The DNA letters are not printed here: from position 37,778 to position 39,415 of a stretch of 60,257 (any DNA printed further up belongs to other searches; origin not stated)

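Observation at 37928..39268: PilZ receptor domain fused to a Rossmann-fold enzyme: a possible c-di-GMP-gated oxidoreductase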

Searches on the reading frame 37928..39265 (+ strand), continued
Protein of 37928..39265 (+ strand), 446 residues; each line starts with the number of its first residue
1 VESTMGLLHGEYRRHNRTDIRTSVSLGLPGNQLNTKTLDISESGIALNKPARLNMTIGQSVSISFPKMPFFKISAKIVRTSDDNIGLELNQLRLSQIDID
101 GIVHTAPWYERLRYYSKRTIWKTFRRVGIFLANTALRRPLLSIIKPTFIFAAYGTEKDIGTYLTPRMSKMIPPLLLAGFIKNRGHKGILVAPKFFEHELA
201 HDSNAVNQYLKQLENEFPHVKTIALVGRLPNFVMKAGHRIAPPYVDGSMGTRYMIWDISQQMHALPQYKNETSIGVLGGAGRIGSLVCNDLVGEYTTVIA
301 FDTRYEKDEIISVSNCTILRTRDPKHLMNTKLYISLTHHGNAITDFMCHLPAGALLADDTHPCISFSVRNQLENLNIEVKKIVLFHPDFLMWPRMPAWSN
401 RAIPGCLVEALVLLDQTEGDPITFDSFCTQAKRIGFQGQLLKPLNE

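Call 22: find_encoding_contigs(protein=P0002, flank=8000, max_places=2)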
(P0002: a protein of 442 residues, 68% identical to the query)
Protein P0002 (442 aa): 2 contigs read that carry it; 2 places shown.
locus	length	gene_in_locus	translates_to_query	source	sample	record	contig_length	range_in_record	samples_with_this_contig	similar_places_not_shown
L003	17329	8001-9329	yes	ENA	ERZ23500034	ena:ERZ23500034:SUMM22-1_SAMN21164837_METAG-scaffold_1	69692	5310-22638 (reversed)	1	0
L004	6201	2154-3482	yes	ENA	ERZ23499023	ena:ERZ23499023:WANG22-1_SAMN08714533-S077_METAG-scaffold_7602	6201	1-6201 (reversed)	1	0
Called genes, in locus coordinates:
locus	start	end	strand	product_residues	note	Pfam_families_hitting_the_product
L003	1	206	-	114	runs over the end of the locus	PF08888:HopJ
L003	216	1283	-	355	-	PF01073:3Beta_HSD, PF01370:Epimerase, PF05368:NmrA (weak), PF16363:GDP_Man_Dehyd, PF07993:NAD_binding_4, PF13460:NAD_binding_10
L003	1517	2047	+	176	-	-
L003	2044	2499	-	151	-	PF01978:TrmB (weak), PF12802:MarR_2, PF01047:MarR (weak), PF13412:HTH_24 (weak)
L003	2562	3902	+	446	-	PF01554:MatE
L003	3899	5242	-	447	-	PF06097:DUF945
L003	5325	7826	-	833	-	PF07696:7TMR-DISMED2, PF07695:7TMR-DISM_7TM, PF00990:GGDEF (weak), PF00563:EAL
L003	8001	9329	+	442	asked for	PF07238:PilZ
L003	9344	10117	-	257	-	PF00175:NAD_binding_1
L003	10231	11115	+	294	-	PF00126:HTH_1, PF03466:LysR_substrate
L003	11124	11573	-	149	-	-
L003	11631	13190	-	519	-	PF08447:PAS_3, PF13426:PAS_9 (weak), PF00990:GGDEF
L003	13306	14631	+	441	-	PF24827:AstE_AspA_cat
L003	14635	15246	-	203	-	PF13462:Thioredoxin_4 (weak), PF01323:DSBA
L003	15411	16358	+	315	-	-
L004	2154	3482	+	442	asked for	PF07238:PilZ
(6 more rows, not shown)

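Call 24: predict_structure(alignment_id=A1)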
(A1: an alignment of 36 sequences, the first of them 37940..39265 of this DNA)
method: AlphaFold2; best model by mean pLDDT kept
length: 442 residues; sequences in the alignment: 36
mean_pLDDT: 88.0   pTM: 0.82
mean pLDDT of the five models: 88.0, 87.8, 86.3, 86.2, 82.7
residues with pLDDT >= 90: 252; 70-90: 158; 50-70: 22; < 50: 10
segments of 3 or more residues with pLDDT < 50: 1-10
pLDDT, mean of each block of 10 residues (from residue 1): 33 75 79 85 80 86 85 86 78 85 87 84 91 94 94 83 91 91 94 95 97 95 92 94 94 96 96 91 92 96 93 95 96 92 96 91 93 96 85 66 94 77 94 91 61
secondary structure, 60 per line:
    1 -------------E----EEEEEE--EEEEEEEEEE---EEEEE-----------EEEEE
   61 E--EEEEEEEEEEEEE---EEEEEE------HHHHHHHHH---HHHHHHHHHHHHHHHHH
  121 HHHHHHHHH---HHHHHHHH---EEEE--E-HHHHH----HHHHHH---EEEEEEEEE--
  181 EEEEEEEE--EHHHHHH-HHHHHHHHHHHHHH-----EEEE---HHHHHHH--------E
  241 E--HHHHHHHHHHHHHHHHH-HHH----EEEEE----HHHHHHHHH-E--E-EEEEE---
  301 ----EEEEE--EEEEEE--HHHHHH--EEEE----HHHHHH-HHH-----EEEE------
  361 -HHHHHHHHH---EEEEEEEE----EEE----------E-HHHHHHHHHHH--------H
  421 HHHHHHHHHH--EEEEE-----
elements in order: E19-24 E27-36 E40-44 E56-61 E64-76 E80-85 H92-100 H104-129 H133-140 E144-147 H152-156 H161-166 E170-178 E181-188 H192-197 H199-212 E218-221 H225-231 H244-260 E269-273 H278-286 E293-297 E305-309 E312-317 H320-325 E328-331 H336-341 E351-354 H362-370 E374-381 E386-388 H401-411 H420-430 E433-437

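Call 26: fold_search(model_id=the predicted structure, library=pdb)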
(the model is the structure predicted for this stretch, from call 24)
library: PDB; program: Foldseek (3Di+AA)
matches with E <= 10: 1551; with E <= 0.001: 72
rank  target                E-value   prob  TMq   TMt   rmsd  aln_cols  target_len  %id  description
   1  9e4x_B                7.6e-12  1.00  0.51  0.59   5.3       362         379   15  TAD from Carmabin Biosynthetic Pathway - Crystal Form 2 (released 2025-02-26)
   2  9e4x_A                2.6e-11  1.00  0.51  0.57   5.4       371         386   13  TAD from Carmabin Biosynthetic Pathway - Crystal Form 2 (released 2025-02-26)
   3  9e56_A                4.7e-11  1.00  0.49  0.55   6.4       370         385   15  TAD from Carmabin Biosynthetic Pathway with Disulfide between Cys2238 and Dephosphocoenzyme A - Crystal Form 2 (released 2025-02-26)
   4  9e50_A                4.7e-11  1.00  0.47  0.52   6.3       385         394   14  TAD from Carmabin Biosynthetic Pathway in complex with NAD - Crystal Form 2 (released 2025-02-26)
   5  9e4u_A                7.9e-11  1.00  0.48  0.50   7.1       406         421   14  TAD from Carmabin Biosynthetic Pathway in complex with NADH - Crystal Form 1 (released 2025-02-26)
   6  9e56_B                8.4e-11  1.00  0.49  0.55   6.0       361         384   16  TAD from Carmabin Biosynthetic Pathway with Disulfide between Cys2238 and Dephosphocoenzyme A - Crystal Form 2 (released 2025-02-26)
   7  9e50_B                1.1e-10  1.00  0.47  0.53   6.3       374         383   15  TAD from Carmabin Biosynthetic Pathway in complex with NAD - Crystal Form 2 (released 2025-02-26)
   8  9e4s_A                1.3e-10  1.00  0.49  0.52   7.0       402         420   14  TAD from Carmabin Biosynthetic Pathway - Crystal Form 1 (released 2025-02-26)
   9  9e4u_B                2.0e-10  1.00  0.49  0.54   5.7       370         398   15  TAD from Carmabin Biosynthetic Pathway in complex with NADH - Crystal Form 1 (released 2025-02-26)
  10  6jzz_A                2.4e-10  1.00  0.45  0.56   6.3       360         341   15  The crystal structure of AAR-C294S in complex with ADO. (released 2020-04-01)
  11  9e4s_B                2.9e-10  1.00  0.49  0.54   5.8       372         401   15  TAD from Carmabin Biosynthetic Pathway - Crystal Form 1 (released 2025-02-26)
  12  6jzq_C                6.5e-10  1.00  0.49  0.62   6.2       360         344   16  The crystal structure of acyl-acyl carrier protein (acyl-ACP) reductase (AAR) (released 2020-04-01)
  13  6jzq_A                9.2e-10  1.00  0.49  0.61   6.1       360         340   15  The crystal structure of acyl-acyl carrier protein (acyl-ACP) reductase (AAR) (released 2020-04-01)
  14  6jzq_D                2.0e-09  1.00  0.47  0.59   6.2       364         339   15  The crystal structure of acyl-acyl carrier protein (acyl-ACP) reductase (AAR) (released 2020-04-01)
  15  6jzu_A                3.3e-09  1.00  0.46  0.58   5.8       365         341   16  The crystal structure of acyl-acyl carrier protein (acyl-ACP) reductase (AAR) in complex with aldehyde deformylating o (released 2020-04-01)
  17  8u0i                  1.7e-06  1.00  0.17  0.81   2.3        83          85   20  Crystal structure of PA0012 complexed with cyclic-di-GMP from Pseudomonas aeruginosa (released 2024-09-04)
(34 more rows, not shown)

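Call 27: find_related_loci(query=A1, collection=genome_contigs, flank=7000)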
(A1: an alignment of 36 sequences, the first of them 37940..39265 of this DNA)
Query A1 (442 aa) in genome_contigs; peptide patterns used: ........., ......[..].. (x = any residue, [..] = any of these).
209 stretches matched a pattern; 66 encode a relative of the query (tblastn E <= 1e-3); 63 distinct loci.
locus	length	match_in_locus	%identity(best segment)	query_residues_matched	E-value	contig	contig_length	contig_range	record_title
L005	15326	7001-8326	57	1-442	0e+0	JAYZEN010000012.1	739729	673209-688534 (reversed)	MAG: Pseudomonadota bacterium isolate XB_MAG143 DB_MAG143_0012, whole genome shotgun sequence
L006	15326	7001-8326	58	1-442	0e+0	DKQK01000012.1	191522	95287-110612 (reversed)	MAG TPA_asm: Gammaproteobacteria bacterium UBA7310 UBA7310_contig_1, whole genome shotgun sequence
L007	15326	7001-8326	58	1-442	0e+0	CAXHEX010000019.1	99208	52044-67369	MAG TPA_asm: uncultured Ketobacter sp. isolate SRR12480122_binner12_Refined_15 genome assembly, contig: ERZ4874374.20, w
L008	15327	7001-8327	62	1-442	5e-180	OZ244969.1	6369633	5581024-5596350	MAG: Ketobacteraceae bacterium isolate 1172b765-9f31-4db6-bea8-5762c0610667 genome assembly, chromosome: 1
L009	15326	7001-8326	57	1-442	6e-180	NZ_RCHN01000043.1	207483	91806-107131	MAG: Ketobacter sp. isolate BinB_TS13_700 Aliialcanivorax.sp.TS13_700_metal_reducer_ctg43, whole genome shotgun sequence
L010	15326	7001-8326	55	1-442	8e-165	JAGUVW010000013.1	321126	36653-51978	MAG: Pseudomonadales bacterium isolate DeMMO5_2 c_000000012764, whole genome shotgun sequence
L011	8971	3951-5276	54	1-442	5e-163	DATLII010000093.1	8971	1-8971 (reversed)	MAG TPA_asm: Dongiaceae bacterium isolate SMAG_U13663 k141_1725583, whole genome shotgun sequence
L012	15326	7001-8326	53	1-442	2e-161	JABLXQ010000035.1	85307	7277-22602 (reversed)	MAG: Gammaproteobacteria bacterium isolate Ch67 contig35, whole genome shotgun sequence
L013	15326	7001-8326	53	1-442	3e-156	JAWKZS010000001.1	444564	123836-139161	MAG: Gammaproteobacteria bacterium isolate AC2.38 AC2.38.fa-1, whole genome shotgun sequence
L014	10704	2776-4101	52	1-442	3e-151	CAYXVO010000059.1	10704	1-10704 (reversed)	MAG TPA_asm: uncultured Pseudomonadales bacterium isolate SRP268622_co1_114 genome assembly, contig: NODE_14720_length_1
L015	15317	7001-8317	50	4-442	1e-149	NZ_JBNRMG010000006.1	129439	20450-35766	Marinobacter sp. DUT-3 Scaffold4_2, whole genome shotgun sequence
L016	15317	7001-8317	49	4-442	6e-149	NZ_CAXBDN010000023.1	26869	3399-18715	MAG: uncultured Marinobacter sp. isolate ERR2762100_concoct_47 ERZ3422088.2012, whole genome shotgun sequence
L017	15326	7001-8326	49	1-442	4e-149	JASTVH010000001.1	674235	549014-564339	Marinobacteraceae bacterium S3BR75-40.1 NODE_1_length_674235_cov_38.079530, whole genome shotgun sequence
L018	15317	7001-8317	49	4-442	1e-148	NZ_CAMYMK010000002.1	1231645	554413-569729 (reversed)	MAG: uncultured Marinobacter sp. isolate Biocath_Gamma_026 k127_2683, whole genome shotgun sequence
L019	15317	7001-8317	50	4-442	1e-148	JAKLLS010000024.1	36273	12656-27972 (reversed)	MAG: Marinobacter sp. isolate ADLJBbin10 NODE_438_length_36273_cov_219.257745, whole genome shotgun sequence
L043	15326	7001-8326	46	1-442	2e-140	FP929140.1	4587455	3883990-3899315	gamma proteobacterium HdN1 complete genome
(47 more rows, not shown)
